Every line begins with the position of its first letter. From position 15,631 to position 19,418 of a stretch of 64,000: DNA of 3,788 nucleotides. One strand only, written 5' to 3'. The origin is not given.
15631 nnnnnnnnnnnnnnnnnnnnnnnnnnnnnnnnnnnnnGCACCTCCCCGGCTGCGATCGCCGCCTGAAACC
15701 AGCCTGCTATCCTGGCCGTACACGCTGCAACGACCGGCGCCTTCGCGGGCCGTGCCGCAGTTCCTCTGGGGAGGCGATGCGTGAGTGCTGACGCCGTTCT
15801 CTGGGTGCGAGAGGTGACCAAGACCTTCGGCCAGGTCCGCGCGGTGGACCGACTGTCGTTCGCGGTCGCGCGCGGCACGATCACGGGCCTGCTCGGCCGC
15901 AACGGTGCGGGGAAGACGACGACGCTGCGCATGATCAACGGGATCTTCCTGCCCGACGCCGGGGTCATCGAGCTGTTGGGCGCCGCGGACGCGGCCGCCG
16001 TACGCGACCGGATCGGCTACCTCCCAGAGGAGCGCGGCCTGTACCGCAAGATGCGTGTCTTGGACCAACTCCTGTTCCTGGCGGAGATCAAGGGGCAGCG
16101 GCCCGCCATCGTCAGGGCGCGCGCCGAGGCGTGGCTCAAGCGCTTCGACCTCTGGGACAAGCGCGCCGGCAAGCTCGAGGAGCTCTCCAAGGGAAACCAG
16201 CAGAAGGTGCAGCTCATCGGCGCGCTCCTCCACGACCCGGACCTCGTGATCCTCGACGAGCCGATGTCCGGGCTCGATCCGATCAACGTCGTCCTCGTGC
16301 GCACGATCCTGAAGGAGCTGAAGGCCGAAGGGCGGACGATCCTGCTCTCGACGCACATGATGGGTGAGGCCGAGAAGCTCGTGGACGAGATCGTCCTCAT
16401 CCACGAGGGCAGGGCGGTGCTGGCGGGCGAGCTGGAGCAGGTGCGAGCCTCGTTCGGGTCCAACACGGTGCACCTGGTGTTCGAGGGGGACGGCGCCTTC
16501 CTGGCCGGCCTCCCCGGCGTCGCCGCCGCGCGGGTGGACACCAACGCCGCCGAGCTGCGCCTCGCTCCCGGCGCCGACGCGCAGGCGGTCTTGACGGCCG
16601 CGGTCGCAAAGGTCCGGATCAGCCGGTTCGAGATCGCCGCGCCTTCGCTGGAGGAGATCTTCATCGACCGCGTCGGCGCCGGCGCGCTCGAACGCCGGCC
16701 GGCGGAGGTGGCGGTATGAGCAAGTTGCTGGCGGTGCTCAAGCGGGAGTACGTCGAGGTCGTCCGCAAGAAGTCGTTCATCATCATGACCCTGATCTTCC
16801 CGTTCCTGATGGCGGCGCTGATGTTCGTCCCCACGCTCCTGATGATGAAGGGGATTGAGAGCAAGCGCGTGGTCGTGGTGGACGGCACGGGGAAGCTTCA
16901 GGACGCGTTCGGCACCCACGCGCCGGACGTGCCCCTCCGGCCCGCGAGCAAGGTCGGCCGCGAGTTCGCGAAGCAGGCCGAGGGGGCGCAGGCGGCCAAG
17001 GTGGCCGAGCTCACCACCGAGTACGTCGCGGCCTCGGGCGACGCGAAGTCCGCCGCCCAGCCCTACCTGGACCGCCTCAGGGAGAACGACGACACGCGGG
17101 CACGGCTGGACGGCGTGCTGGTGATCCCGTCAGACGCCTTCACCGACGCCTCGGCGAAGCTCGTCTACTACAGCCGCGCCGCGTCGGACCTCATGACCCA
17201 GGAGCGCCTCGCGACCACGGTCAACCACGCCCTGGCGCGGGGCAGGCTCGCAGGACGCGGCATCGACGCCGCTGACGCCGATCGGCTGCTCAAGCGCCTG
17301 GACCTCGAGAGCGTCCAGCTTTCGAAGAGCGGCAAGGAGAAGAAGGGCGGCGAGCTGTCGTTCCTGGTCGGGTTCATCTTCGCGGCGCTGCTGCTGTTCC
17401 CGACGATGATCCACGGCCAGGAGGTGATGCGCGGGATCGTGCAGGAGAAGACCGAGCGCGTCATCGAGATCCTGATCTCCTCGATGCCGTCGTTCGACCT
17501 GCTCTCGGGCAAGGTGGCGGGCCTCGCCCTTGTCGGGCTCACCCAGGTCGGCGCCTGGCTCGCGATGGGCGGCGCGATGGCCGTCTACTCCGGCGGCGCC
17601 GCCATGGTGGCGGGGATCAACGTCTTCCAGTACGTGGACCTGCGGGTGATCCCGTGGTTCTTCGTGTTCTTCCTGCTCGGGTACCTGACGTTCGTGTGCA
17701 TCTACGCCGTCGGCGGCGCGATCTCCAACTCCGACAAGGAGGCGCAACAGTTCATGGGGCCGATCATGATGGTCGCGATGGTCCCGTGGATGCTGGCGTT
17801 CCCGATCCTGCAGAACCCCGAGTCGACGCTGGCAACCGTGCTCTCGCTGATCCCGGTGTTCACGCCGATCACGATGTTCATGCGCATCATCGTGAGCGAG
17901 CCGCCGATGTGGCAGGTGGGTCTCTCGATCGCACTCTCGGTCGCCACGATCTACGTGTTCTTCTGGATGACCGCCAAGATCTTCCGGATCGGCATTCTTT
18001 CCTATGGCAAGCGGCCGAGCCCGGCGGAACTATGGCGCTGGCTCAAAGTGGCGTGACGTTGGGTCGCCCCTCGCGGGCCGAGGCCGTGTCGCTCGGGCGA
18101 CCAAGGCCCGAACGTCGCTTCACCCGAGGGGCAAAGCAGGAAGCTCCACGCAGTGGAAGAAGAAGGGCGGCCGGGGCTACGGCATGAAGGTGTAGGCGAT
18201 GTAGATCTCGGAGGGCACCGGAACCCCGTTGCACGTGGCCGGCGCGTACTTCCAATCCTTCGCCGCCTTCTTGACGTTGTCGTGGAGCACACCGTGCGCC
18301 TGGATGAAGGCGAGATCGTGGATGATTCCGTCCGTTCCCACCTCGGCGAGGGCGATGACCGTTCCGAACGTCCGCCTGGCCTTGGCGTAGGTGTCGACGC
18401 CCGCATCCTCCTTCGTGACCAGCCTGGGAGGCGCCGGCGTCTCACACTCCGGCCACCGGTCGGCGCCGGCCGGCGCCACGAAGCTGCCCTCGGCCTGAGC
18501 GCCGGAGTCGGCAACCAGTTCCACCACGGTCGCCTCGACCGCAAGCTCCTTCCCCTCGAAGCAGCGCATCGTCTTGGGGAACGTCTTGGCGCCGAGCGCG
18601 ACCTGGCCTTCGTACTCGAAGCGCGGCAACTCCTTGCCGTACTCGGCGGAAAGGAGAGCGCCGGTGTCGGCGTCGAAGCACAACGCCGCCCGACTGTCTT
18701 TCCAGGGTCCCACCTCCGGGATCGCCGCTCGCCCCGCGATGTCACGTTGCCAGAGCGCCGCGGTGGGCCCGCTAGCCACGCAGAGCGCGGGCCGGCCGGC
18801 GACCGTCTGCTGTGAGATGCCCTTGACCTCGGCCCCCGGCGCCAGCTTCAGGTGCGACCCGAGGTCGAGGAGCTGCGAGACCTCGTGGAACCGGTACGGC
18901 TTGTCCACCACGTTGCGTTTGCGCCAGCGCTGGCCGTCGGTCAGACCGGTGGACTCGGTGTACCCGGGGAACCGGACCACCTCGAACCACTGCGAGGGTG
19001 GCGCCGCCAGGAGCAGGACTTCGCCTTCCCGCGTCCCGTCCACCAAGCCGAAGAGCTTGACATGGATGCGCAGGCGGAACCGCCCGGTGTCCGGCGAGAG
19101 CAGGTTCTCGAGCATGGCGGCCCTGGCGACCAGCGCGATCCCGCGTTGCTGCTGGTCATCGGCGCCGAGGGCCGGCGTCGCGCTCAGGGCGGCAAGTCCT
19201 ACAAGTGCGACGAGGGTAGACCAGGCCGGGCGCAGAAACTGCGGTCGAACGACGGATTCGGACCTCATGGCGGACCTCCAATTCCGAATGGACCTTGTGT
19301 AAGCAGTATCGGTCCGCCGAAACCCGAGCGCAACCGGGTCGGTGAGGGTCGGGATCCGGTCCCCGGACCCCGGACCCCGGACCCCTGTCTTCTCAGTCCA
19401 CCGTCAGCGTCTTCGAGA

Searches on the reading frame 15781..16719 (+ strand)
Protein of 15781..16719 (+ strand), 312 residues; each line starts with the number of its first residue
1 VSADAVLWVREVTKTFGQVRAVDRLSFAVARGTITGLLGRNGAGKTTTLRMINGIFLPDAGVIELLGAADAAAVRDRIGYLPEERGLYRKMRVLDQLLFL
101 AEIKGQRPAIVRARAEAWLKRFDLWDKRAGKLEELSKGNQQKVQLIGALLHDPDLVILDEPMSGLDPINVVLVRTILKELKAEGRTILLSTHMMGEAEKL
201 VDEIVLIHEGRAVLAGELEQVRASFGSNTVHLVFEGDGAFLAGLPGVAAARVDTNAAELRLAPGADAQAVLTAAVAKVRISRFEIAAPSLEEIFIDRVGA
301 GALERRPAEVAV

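Call 72: search_protein_families(library=pfam, proteins=[window:15781-16719:+], max_evalue=0.0001)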
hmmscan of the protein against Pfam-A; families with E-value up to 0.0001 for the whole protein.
window:15781-16719:+ (312 aa): 3 families
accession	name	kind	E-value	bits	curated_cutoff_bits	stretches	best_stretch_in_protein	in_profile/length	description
PF00005.33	ABC_tran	-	1.1e-27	97.8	25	1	23-162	2-136/137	ABC transporter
PF13732.12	DrrA1-3_C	-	6e-17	62.6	27.4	1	216-298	1-81/81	ATP-binding protein DrrA1-3-like, C-terminal domain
PF13304.12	AAA_21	-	1.3e-13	52.2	27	1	132-192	235-298/304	AAA domain, putative AbiEii toxin, Type IV TA system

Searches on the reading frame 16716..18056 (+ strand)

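Call 73: search_protein_families(library=pfam, proteins=[window:16716-18056:+], max_evalue=0.0001)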
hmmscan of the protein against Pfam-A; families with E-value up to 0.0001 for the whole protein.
window:16716-18056:+ (446 aa): 1 family
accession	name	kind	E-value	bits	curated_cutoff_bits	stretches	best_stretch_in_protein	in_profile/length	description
PF12698.13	ABC2_membrane_3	-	1.5e-51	176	31.6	1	19-420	1-346/347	ABC-2 family transporter protein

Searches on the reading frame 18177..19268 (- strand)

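Call 73: search_protein_families(library=pfam, proteins=[window:18177-19268:-], max_evalue=0.0001)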
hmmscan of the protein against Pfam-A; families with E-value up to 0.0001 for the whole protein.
window:18177-19268:- (363 aa): 1 family
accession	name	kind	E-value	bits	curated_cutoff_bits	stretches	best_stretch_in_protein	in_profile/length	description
PF03544.19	TonB_C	-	1.5e-08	35.4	24.6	1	295-361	9-77/79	Gram-negative bacterial TonB protein C-terminal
